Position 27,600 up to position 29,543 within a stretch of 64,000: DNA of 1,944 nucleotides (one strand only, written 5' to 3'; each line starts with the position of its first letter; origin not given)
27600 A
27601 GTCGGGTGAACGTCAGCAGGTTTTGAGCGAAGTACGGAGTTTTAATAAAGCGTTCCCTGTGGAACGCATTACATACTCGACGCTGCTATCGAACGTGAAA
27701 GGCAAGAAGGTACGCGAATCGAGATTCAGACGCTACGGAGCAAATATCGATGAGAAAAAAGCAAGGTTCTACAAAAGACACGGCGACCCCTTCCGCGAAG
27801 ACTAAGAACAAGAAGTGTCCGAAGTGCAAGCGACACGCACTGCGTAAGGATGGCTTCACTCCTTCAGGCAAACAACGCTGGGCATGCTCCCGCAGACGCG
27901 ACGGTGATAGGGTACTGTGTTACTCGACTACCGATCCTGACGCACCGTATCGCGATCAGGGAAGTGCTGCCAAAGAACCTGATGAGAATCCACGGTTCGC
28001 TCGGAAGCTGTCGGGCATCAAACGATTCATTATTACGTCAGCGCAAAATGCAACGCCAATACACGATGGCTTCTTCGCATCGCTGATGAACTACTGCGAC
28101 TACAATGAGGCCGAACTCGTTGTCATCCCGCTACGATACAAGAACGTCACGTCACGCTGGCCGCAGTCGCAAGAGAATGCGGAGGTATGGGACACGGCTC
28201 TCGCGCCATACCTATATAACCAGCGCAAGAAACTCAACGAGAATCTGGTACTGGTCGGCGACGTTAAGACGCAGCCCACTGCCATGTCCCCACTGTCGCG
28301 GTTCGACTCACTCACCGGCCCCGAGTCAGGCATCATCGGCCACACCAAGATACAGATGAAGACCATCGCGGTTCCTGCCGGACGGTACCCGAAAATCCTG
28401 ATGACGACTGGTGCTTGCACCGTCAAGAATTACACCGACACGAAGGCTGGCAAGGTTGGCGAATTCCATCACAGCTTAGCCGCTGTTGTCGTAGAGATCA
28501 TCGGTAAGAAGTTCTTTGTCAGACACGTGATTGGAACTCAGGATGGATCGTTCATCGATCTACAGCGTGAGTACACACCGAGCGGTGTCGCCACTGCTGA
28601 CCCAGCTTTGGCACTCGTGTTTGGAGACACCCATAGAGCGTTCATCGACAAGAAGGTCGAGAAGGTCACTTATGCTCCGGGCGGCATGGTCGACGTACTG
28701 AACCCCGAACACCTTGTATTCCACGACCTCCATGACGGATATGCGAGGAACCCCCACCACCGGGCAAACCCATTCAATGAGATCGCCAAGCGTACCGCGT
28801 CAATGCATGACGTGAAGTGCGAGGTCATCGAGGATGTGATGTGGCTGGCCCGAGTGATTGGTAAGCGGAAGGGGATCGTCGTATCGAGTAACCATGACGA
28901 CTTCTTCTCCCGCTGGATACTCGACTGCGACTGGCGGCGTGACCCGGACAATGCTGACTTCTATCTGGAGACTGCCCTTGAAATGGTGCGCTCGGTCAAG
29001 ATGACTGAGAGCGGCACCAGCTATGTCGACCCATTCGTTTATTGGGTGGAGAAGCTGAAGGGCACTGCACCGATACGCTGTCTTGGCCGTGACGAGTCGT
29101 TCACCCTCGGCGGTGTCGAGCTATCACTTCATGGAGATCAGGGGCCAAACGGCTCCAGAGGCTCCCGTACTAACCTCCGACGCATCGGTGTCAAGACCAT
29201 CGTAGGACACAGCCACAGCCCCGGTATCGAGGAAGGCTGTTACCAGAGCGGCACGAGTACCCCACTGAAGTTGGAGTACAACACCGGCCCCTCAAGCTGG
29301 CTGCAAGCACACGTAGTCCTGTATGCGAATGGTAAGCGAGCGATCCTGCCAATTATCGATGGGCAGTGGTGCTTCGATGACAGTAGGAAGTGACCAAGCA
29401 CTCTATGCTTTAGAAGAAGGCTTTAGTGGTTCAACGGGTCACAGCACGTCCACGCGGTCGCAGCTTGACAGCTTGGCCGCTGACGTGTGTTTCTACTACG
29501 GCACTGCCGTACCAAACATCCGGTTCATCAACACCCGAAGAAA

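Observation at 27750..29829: Transposase-type zinc ribbon fused to a calcineurin-like metallophosphoesterase, followed by a small HExxH peptidase, at the very end of the virion/ejected-protein operon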

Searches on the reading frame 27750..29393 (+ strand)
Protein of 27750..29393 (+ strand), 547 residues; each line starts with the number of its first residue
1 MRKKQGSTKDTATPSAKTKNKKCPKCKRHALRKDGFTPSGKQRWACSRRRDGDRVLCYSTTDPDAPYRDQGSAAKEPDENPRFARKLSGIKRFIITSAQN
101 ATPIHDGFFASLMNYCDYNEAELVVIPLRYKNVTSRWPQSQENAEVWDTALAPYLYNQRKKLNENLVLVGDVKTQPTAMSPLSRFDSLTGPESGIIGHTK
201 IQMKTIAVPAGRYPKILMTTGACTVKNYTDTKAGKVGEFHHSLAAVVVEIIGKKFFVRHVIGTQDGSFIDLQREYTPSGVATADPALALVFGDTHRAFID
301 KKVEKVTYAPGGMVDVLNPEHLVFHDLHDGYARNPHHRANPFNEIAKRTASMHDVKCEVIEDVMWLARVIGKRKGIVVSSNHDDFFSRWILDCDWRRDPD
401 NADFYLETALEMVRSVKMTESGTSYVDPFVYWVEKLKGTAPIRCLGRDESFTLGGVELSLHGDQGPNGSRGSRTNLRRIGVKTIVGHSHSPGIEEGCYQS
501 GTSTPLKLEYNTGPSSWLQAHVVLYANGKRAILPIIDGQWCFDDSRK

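Call 7: search_protein_families(library=pfam, proteins=[window:27750-29393:+], max_evalue=1)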
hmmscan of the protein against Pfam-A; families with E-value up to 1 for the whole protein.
window:27750-29393:+ (547 aa): 1 family
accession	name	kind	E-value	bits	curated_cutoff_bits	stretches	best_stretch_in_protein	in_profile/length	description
PF03811.18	Zn_ribbon_InsA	-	0.43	10.8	26.1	1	22-47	7-32/35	InsA N-terminal domain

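Call 8: search_protein_families(library=phrogs, proteins=[window:27750-29393:+], max_evalue=0.1)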
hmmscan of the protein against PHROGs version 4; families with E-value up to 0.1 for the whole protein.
window:27750-29393:+ (547 aa): 1 family
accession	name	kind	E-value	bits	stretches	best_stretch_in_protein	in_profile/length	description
phrog_1745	-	other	8.5e-149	497.7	1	79-540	79-540/542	DNA transfer protein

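Call 9: search_dna_similar(query=window:27750-29393:+, collection=phages, mode=protein, max_rows=40, rows=spread)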
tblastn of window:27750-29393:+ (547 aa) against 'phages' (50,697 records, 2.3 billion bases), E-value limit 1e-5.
Records with a match: 1133; places in all: 1263; records where one place covers at least 80% of the query: 1103.
Best place of each record, by identity: <60% 1133.
By first word of the organism name: Vibrio 368; Salmonella 273; Escherichia 127; Klebsiella 81; Flavobacterium 68; Caulobacter 39; Rhizobium 29; Phage 13; Cellulophaga 12; Bacteriophage 11; and 42 more.
By host as written in the record: - 358; Flavobacterium sp. BAL314 68; Escherichia coli 42; Salmonella enterica subsp. enterica serovar Enteritidis PT1 39; Vibrio harveyi BAA-1116 36; Klebsiella pneumoniae 25; Salmonella sp. 24; Salmonella enterica 23; and 223 more.
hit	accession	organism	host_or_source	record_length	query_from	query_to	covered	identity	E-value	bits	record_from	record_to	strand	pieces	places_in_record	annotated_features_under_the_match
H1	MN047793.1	Xanthomonas phage Xoo-sp13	Xanthomonas oryzae pv. oryzae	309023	90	540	82%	49.4%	8e-135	438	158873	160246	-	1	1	putative A1 protein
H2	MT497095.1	Flavobacterium phage vB_FspP_elemoA_14-9B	Flavobacterium sp. BAL314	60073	48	539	90%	35.9%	2e-81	283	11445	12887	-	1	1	A1-like protein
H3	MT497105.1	Flavobacterium phage vB_FspP_elemoA_3-5A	Flavobacterium sp. BAL314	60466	48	539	90%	35.9%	2e-81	283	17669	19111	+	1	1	A1-like protein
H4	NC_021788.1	Cellulophaga phage phi4:1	Cellulophaga baltica #4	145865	76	540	85%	35.1%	7e-77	270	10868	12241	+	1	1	DNA transfer protein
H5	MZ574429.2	Caulobacter phage C1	Caulobacter vibrioides CB15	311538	90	538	82%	35.6%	2e-75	266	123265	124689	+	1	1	hypothetical protein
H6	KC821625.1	Cellulophaga phage phi13:1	Cellulophaga baltica #13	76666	93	543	82%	34.8%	8e-75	264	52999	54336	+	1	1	A1-like protein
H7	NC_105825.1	Escherichia phage ECOP18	Escherichia coli O157:H7 ATCC 43895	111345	63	540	87%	32.1%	3e-60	221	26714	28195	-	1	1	DNA transfer protein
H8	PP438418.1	Microcystis phage Mwe-JY26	Microcystis wesenbergii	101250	90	540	82%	33.5%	9e-77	270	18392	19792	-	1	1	hypothetical protein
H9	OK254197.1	Escherichia phage PNJ1902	Escherichia coli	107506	63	540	87%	31.3%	2e-59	219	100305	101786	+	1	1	hypothetical protein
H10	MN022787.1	Salmonella phage VSe12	Salmonella enterica subsp. enterica ...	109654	91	540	82%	33.0%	3e-61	224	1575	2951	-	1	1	hypothetical protein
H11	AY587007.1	Escherichia phage T5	-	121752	91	540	82%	32.8%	6e-61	223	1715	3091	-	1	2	left terminal repeat (TR) | A1: probable A1 protein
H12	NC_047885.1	Escherichia phage chee24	cow milk cheese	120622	91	540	82%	32.7%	1e-58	216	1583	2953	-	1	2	left terminal repeat | DNA transfer protein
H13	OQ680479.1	Salmonella phage phB7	Salmonella enterica subsp. enterica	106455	91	540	82%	32.5%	1e-59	219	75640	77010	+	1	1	hypothetical protein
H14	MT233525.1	Salmonella phage vB_Sen_H9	Salmonella enterica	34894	91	540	82%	32.5%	2e-58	216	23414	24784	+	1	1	hypothetical protein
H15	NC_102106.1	Salmonella phage falkor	Salmonella enterica subsp. enterica ...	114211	91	540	82%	32.3%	2e-59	219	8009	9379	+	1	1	A1 protein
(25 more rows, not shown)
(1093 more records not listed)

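Call 19: find_homologous_proteins(query=window:27750-29390:+, max_evalue=0.00001)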
Query window:27750-29390:+ (547 aa): 1963 proteins with E <= 0.00001 among 8000 candidates; the best 120 are listed.
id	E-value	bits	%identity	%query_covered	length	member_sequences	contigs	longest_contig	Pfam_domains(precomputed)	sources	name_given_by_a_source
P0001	0.0e+0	1159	89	100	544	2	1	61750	-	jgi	-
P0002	0.0e+0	1155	88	100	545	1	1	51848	-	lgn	-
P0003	0.0e+0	1127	87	100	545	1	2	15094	-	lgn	-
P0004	0.0e+0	1126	86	100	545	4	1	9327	-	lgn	-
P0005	0.0e+0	1099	84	100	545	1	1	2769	-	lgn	-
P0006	0.0e+0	1098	84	100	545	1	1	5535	-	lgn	-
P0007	0.0e+0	1096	83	100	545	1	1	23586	-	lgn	-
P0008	0.0e+0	1062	81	100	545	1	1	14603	-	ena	-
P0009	0.0e+0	1027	78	100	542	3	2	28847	-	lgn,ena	-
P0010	5.8e-296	1001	77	100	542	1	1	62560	-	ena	-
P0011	9.5e-292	987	78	100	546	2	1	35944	-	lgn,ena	-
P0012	2.8e-289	979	79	95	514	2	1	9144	-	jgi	jgi:hypothetical protein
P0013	1.5e-280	950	75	99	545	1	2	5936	-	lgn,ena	-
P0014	1.2e-274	930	79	90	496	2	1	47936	-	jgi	-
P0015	2.0e-274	930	77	95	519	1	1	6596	-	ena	-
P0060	2.7e-241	820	65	99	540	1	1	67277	-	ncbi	-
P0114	1.4e-197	676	57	95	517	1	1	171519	-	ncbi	-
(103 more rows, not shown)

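Call 20: get_annotated_region(hit=H11, flank=2500)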
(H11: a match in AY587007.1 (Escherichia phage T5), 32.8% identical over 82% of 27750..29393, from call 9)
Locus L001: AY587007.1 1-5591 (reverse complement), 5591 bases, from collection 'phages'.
description: Bacteriophage T5 strain ATCC 11303-B5, complete genome.
organism: Escherichia phage T5 (NCBI taxid 2695836)
taxonomy: Viruses; Duplodnaviria; Heunggongvirae; Uroviricota; Caudoviricetes; Demerecviridae; Markadamsvirinae; Tequintavirus; Tequintavirus T5
host: -; source: -; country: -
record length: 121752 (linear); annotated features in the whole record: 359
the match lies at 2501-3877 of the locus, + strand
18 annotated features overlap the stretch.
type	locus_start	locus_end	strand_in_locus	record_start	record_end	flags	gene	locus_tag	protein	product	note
repeat_region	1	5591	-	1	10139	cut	-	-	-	-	left terminal repeat (TR)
CDS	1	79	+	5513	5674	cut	-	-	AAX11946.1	ORF009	-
repeat_region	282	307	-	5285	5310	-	-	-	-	-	inverted repeat B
repeat_region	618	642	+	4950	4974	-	-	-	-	-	inverted repeat A'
regulatory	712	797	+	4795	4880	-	-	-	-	promoter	putative pre-early promoter T5P2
regulatory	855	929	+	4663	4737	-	-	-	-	promoter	putative pre-early promoter T5P1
repeat_region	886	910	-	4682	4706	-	-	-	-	-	inverted repeat A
CDS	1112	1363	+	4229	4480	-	-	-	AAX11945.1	hypothetical 9.2 kDa protein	-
CDS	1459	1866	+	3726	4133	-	A2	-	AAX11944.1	A2 protein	-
misc_feature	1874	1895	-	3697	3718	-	-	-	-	-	palindrome B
CDS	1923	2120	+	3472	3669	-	-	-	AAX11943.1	probable A1 protein precursor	-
CDS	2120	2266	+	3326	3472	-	-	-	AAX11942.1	ORF005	-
CDS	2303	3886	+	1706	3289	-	A1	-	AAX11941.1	probable A1 protein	-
CDS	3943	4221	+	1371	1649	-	-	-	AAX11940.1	ORF003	-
CDS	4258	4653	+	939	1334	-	-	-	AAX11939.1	ORF002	-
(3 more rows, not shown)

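Call 22: get_annotated_region(hit=H1, flank=6000)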
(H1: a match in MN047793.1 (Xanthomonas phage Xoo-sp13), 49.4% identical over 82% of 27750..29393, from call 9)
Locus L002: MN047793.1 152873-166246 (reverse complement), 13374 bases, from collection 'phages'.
description: Xanthomonas phage Xoo-sp13, complete genome.
organism: Xanthomonas phage Xoo-sp13 (NCBI taxid 2591401)
taxonomy: Viruses; Duplodnaviria; Heunggongvirae; Uroviricota; Caudoviricetes
host: Xanthomonas oryzae pv. oryzae; source: soil; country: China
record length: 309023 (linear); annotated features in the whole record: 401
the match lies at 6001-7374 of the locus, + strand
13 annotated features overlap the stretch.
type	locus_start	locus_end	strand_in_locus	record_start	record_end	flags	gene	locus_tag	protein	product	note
CDS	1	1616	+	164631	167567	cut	-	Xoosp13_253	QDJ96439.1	hypothetical protein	-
CDS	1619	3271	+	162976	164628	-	-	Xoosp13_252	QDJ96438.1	hypothetical protein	-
CDS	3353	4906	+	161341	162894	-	-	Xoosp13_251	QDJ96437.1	DNA primase/helicase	-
CDS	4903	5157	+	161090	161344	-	-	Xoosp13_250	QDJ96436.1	hypothetical protein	-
CDS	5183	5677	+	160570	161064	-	-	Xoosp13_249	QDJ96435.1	hypothetical protein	-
CDS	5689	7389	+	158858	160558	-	-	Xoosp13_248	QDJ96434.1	putative A1 protein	putative T5 A1 protein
CDS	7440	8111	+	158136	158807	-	-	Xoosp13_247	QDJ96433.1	hypothetical protein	-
CDS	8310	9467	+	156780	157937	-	-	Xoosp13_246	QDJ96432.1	hypothetical protein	-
CDS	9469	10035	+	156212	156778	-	-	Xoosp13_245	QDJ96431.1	hypothetical protein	-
CDS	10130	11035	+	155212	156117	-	-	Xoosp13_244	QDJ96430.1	hypothetical protein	-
CDS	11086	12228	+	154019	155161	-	-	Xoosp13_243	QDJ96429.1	hypothetical protein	-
CDS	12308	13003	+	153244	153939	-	-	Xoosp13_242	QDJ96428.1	terminase small subunit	-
CDS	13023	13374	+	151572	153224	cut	-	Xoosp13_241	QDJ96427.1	terminase large subunit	-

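Call 23: get_annotated_region(hit=H2, flank=9000)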
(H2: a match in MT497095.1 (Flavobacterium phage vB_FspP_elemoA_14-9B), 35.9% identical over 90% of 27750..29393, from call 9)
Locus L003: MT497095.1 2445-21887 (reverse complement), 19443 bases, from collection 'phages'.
description: Flavobacterium phage vB_FspP_elemoA_14-9B, partial genome.
organism: Flavobacterium phage vB_FspP_elemoA_14-9B (NCBI taxid 2743807)
taxonomy: Viruses; Duplodnaviria; Heunggongvirae; Uroviricota; Caudoviricetes; Elemovirus
host: Flavobacterium sp. BAL314; source: Baltic Sea mesocosm; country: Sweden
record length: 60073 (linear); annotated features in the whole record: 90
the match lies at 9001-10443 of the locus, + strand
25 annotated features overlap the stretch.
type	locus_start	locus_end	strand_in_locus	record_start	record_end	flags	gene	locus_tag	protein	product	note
CDS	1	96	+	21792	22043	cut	-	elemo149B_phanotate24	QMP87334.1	hypothetical protein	-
CDS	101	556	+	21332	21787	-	-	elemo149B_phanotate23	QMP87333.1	ABC-type histidine transport system, ATPase component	ABC-type histidine transport system, ATPase component, HisP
CDS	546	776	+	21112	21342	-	-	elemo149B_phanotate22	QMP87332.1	hypothetical protein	-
CDS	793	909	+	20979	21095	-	-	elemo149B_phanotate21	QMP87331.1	hypothetical protein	-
tRNA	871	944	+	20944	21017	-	-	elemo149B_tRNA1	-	tRNA-Met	-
CDS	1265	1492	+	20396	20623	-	-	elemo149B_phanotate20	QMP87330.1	hypothetical protein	-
CDS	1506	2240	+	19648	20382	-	-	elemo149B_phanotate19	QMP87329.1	replication protein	-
CDS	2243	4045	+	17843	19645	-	-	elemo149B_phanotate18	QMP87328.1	DNA primase/helicase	DNA primase/helicase, contains TOPRIM domain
CDS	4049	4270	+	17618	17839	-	-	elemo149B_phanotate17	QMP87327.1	hypothetical protein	-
CDS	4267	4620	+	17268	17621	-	-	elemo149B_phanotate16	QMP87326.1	hypothetical protein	-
CDS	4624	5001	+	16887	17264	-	-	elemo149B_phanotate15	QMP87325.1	hypothetical protein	-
CDS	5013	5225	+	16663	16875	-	-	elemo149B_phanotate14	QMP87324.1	hypothetical protein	-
CDS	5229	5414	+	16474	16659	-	-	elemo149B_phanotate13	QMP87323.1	hypothetical protein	-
CDS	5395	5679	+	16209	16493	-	-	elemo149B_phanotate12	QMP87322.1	hypothetical protein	-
CDS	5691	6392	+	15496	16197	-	-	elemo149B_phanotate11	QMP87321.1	calcineurin-like phosphoesterase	-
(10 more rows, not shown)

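Call 24: get_annotated_region(hit=H6, flank=9000)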
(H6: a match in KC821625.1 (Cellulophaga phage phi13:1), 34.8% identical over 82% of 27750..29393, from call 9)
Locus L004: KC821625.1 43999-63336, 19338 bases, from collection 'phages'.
description: Cellulophaga phage phi13:1, complete genome.
organism: Cellulophaga phage phi13:1 (NCBI taxid 1327992)
taxonomy: Viruses; Duplodnaviria; Heunggongvirae; Uroviricota; Caudoviricetes; Cbastvirus; Cbastvirus ST
host: Cellulophaga baltica #13; source: seawater; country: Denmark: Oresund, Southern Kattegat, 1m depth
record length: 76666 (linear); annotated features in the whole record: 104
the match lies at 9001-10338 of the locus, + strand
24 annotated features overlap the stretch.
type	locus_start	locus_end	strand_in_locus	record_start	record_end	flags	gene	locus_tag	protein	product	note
CDS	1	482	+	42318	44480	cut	-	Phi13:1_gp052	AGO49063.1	putative nucleoside triphosphate hydrolase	annotation based on sequence similarity to CDD cl09099 and Pfam PF13166.1; part of structural virion based on ...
CDS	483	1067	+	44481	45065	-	-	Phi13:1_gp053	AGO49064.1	hypothetical protein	-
CDS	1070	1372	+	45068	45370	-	-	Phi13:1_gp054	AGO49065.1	hypothetical protein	-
CDS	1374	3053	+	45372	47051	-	-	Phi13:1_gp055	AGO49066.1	helicase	annotation based on sequence similarity to NCBI ZP_08295324, CDD cd00046, and Pfam PF13871.1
CDS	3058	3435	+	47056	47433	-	-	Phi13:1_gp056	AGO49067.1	hypothetical protein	-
CDS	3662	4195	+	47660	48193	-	-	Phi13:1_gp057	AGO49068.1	Rnase H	annotation based on sequence similarity to NCBI 1JL2_A, CDD cl14782, and Pfam PF00075.19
CDS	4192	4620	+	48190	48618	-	-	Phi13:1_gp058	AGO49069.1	phosphoribosyl transferase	annotation based on sequence similarity to NCBI YP_001484297, CDD cd06223, and Pfam PF00156.22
CDS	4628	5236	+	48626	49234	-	-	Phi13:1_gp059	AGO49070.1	hypothetical protein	-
CDS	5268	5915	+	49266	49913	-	-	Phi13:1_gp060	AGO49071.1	hypothetical protein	-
CDS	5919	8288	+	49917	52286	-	-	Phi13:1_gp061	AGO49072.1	ribonucleoside-diphosphate reductase large subunit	annotation based on sequence similarity to NCBI ZP_01052949, CDD PLN02437, and Pfam PF02867.10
CDS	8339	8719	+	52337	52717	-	-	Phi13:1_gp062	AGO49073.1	DNA binding protein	annotation based on sequence similarity to NCBI ZP_08555737, CDD cl00257, and Pfam PF00216.16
CDS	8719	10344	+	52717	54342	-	-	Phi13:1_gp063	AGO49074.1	A1-like protein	annotation based on sequence similarity to NCBI AFU87645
CDS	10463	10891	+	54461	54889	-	-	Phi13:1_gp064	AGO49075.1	hypothetical protein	-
CDS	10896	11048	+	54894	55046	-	-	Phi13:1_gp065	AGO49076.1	hypothetical protein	-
CDS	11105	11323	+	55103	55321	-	-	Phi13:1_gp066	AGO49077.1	hypothetical protein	-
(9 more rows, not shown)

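Call 27: find_encoding_contigs(protein=P0060, flank=10000, max_places=2)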
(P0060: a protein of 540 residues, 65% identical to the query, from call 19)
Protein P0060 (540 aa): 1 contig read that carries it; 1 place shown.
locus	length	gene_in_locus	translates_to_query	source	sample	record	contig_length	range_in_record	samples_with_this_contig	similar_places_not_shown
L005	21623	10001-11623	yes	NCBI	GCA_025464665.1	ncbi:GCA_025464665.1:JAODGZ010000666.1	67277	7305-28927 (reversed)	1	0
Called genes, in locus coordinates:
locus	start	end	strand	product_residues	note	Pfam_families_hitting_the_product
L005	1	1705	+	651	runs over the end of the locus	-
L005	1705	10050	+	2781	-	-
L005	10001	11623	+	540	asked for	-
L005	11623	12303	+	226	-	PF00574:CLP_protease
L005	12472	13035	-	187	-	PF18909:dGTP_diPhyd_N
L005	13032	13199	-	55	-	-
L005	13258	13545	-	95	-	-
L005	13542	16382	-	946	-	PF06048:DUF927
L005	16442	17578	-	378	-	-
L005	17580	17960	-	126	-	PF23984:DUF7307 (weak)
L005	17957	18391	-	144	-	-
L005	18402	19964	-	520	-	PF00270:DEAD, PF04851:ResIII, PF00176:SNF2-rel_dom, PF00271:Helicase_C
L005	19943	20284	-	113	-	-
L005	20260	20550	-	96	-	-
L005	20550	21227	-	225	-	PF12705:PDDEXK_1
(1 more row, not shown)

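Call 28: find_encoding_contigs(protein=P0114, flank=10000, max_places=2)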
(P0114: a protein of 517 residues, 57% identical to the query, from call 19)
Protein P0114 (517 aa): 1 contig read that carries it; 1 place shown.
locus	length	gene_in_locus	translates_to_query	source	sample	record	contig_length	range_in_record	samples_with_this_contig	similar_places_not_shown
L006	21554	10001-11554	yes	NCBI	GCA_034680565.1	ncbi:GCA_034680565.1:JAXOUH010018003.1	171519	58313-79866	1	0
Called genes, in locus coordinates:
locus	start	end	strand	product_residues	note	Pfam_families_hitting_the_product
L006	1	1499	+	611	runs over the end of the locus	PF00118:Cpn60_TCP1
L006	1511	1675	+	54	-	-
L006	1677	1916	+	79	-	PF09723:Zn_ribbon_8 (faint)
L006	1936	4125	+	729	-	PF02463:SMC_N (faint), PF13476:AAA_23 (weak)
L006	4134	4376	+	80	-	-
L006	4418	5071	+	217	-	PF04381:RdgC (weak)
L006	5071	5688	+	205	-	-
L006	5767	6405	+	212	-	-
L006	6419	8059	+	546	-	PF00317:Ribonuc_red_lgN, PF02867:Ribonuc_red_lgC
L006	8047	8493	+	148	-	-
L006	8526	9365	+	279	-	-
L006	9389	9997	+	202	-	-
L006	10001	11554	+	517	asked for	-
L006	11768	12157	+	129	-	-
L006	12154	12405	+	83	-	-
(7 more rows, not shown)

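Call 29: find_related_loci(query=window:27750-29390:+, collection=viral_contigs, flank=10000)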
Query window:27750-29390:+ (547 aa) in viral_contigs; peptide patterns used: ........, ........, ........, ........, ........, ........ (x = any residue, [..] = any of these).
8 stretches matched a pattern; 1 encode a relative of the query (tblastn E <= 1e-3); 1 distinct loci.
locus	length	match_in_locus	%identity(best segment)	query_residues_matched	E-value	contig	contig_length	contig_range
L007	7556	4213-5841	72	1-547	0e+0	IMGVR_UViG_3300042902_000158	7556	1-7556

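Call 31: search_solved_structures(query=A1, max_evalue=1, show_alignments=2)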
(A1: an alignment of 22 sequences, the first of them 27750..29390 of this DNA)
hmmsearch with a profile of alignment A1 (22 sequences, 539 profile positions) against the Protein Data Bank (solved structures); distinct sequences matched with E-value up to 1: 2.
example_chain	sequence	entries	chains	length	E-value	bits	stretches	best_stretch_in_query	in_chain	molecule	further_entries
6smf_A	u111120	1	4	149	0.28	12.9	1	348-412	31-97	3-dehydroquinate dehydratase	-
6gcn_A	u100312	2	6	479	0.52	12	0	414-453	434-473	ATP-dependent zinc metalloprotease FtsH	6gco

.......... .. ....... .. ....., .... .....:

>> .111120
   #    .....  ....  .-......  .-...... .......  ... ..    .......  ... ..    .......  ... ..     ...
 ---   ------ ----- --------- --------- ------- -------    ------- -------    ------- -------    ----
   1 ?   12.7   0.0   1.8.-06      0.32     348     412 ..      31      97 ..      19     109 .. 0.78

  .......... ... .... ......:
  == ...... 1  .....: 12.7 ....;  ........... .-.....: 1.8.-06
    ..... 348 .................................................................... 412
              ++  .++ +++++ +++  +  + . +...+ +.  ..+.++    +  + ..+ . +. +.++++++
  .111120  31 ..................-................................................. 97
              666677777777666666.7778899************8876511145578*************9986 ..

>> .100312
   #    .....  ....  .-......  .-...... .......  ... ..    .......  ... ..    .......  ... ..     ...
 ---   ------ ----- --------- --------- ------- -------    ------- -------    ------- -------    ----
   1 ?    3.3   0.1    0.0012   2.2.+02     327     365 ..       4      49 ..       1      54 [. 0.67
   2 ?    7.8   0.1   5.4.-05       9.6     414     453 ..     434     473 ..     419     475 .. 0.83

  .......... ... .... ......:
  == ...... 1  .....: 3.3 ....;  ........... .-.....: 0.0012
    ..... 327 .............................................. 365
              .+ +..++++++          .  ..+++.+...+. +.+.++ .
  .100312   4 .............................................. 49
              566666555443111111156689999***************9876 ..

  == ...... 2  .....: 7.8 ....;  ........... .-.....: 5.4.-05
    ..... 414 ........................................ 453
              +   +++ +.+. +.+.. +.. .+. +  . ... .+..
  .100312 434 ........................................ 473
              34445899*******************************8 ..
